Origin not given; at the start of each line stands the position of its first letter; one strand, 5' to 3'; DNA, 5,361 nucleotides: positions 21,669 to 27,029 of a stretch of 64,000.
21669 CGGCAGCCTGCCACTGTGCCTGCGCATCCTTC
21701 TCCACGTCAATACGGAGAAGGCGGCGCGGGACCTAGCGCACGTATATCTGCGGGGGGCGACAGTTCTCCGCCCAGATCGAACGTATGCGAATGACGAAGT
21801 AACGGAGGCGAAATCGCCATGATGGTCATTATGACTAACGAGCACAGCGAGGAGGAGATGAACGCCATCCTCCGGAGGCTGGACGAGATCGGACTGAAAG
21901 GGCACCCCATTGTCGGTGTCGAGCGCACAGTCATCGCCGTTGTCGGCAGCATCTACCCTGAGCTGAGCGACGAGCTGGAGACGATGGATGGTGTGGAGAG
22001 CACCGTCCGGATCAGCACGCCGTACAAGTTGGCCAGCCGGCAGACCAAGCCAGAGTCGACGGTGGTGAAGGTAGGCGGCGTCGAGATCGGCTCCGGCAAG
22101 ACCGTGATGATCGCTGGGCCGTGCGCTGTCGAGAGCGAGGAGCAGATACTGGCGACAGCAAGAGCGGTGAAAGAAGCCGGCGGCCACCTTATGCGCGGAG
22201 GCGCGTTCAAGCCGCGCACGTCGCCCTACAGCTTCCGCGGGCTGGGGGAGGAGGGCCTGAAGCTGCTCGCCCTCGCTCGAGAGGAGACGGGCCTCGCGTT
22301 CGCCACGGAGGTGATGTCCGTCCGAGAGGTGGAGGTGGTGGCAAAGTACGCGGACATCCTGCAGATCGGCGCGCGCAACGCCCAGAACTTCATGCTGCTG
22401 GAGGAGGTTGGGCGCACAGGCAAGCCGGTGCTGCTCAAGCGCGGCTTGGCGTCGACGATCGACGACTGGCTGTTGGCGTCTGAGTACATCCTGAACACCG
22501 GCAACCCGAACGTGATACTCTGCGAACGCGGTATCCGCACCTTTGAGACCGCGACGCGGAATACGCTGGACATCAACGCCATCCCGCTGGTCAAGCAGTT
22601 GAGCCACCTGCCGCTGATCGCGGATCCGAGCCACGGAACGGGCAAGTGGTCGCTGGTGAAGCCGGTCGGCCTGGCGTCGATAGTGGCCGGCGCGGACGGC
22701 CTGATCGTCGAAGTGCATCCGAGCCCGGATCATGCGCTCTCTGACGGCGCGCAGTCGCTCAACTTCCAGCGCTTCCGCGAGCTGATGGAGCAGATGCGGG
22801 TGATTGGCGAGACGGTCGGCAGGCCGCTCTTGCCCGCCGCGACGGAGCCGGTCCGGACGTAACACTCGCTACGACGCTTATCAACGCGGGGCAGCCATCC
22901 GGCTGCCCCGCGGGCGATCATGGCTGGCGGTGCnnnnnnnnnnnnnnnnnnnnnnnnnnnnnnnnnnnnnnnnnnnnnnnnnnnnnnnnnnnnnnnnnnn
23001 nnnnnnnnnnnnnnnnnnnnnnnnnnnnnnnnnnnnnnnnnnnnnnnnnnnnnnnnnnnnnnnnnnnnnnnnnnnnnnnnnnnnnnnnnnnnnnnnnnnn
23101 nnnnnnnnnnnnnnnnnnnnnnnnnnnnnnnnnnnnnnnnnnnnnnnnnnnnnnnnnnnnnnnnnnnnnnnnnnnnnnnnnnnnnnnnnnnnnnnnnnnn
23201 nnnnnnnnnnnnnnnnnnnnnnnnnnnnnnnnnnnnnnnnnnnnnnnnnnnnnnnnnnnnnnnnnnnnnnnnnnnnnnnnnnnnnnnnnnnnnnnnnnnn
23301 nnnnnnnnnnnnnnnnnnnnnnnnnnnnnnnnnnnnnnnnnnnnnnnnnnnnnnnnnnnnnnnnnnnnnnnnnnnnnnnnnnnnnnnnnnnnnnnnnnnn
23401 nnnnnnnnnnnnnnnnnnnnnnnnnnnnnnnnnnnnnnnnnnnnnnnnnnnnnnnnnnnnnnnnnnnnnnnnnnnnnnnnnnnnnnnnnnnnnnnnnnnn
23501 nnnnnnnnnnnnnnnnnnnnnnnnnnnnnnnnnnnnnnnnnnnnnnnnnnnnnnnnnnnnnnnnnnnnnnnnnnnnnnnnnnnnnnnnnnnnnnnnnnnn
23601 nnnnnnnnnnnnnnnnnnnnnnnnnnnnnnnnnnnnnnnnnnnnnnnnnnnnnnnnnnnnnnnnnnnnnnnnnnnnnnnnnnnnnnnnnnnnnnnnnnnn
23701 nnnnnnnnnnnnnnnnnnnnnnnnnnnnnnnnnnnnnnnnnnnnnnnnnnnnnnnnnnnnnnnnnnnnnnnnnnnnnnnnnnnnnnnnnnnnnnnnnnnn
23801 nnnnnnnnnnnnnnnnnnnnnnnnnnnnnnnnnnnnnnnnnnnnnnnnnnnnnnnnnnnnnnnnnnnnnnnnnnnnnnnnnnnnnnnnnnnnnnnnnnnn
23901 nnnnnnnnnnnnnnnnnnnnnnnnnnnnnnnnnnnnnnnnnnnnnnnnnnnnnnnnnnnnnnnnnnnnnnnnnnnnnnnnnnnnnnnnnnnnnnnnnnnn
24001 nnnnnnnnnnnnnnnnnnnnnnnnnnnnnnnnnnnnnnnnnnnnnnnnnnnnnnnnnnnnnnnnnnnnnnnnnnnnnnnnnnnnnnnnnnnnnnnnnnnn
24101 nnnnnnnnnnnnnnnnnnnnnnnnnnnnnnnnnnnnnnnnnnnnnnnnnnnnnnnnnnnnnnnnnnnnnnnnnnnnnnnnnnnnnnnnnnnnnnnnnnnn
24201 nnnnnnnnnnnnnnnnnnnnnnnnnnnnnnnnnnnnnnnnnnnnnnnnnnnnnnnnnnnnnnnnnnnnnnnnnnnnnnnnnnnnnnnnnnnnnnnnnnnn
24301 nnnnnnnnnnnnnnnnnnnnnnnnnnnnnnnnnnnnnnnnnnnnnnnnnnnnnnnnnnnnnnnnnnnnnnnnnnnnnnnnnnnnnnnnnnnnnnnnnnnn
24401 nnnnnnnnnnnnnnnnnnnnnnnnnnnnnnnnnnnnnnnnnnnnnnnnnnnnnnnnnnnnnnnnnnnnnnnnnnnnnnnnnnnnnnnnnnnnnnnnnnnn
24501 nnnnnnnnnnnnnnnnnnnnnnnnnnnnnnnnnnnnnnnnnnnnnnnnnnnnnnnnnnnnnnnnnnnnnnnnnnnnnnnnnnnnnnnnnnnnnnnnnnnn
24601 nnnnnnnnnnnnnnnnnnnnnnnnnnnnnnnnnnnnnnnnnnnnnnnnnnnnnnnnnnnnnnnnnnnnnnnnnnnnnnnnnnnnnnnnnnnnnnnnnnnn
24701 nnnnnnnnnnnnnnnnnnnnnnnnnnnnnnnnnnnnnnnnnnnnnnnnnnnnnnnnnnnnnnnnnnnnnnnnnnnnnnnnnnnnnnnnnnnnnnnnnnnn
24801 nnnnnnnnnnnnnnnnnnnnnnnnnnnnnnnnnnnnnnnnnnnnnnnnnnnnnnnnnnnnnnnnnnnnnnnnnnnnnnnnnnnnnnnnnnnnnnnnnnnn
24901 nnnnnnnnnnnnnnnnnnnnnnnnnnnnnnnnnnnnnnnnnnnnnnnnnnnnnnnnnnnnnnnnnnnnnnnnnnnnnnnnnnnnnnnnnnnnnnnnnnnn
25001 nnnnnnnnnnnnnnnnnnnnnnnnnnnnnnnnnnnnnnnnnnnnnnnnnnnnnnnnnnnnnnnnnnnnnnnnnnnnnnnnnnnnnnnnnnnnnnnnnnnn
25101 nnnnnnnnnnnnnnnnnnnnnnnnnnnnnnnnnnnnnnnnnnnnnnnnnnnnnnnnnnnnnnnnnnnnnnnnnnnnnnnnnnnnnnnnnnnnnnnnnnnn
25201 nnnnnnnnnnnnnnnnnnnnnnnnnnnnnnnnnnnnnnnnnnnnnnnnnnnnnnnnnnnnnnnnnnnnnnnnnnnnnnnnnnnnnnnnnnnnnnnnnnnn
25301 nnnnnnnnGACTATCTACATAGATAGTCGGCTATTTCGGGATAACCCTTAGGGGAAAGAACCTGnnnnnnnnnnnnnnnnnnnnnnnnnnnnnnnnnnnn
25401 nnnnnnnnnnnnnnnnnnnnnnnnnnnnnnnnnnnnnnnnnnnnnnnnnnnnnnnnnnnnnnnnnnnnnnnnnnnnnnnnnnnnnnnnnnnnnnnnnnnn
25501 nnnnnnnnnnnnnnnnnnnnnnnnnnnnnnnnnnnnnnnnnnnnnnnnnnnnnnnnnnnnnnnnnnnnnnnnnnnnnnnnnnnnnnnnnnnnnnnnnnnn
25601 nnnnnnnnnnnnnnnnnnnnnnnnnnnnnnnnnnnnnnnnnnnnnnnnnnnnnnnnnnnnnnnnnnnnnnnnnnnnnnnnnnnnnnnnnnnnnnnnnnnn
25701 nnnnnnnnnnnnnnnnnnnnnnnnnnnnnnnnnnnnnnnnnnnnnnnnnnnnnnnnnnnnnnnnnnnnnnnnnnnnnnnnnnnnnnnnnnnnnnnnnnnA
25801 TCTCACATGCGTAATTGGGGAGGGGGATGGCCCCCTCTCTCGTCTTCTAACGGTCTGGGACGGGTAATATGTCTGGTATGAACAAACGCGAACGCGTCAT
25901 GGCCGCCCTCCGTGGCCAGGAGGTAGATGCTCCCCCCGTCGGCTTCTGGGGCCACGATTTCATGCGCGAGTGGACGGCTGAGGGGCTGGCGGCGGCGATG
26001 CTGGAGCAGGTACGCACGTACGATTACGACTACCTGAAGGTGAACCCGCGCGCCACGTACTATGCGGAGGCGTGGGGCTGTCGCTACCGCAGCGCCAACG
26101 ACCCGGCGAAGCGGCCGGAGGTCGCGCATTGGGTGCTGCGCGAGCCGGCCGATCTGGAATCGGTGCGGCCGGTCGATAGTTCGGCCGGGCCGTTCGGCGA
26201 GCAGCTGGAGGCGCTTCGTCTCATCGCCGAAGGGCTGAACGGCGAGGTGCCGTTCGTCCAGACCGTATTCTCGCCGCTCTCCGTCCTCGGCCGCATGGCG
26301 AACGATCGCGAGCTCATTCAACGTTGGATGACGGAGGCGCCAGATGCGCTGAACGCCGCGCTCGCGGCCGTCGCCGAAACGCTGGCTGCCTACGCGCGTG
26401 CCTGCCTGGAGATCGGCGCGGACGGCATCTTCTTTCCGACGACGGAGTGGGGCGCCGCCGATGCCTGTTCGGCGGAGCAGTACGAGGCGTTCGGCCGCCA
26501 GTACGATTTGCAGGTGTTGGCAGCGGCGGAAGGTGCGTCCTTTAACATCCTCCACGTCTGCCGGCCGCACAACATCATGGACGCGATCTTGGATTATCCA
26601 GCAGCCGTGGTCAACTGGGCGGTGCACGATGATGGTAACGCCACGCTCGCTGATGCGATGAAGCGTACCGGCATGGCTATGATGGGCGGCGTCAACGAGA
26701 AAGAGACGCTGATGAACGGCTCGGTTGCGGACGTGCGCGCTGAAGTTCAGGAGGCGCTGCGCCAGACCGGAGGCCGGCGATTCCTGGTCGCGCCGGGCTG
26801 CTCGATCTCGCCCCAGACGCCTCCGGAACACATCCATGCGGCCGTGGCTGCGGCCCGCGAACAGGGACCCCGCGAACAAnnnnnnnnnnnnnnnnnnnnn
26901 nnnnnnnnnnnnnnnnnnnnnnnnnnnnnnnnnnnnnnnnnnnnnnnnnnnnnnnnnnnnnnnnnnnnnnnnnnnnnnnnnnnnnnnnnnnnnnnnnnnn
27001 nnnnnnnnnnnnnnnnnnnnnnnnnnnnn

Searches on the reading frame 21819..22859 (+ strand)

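Call 18: search_protein_families(library=pfam, proteins=[window:21819-22859:+], max_evalue=0.001)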
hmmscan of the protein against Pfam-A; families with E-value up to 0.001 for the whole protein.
window:21819-22859:+ (347 aa): 3 families
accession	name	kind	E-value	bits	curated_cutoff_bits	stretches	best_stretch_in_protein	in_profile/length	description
PF00793.26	DAHP_synth_1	-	3.8e-79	265.8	25.5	1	87-327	9-265/270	DAHP synthetase I family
PF18152.6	DAHP_snth_FXD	-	2.5e-16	59.7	27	1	1-66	1-66/67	DAHP synthase ferredoxin-like domain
PF03102.20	NeuB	-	7.1e-08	32.6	22.1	1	143-334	54-237/241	NeuB family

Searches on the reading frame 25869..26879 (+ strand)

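Call 12: search_protein_families(library=pfam, proteins=[window:25869-26879:+], max_evalue=0.001)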
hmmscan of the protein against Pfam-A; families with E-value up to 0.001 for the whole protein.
window:25869-26879:+ (337 aa): 1 family
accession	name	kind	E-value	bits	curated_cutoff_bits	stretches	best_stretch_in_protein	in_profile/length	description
PF01208.23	URO-D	-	2.4e-44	152.2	23.9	1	6-331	2-345/346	Uroporphyrinogen decarboxylase (URO-D)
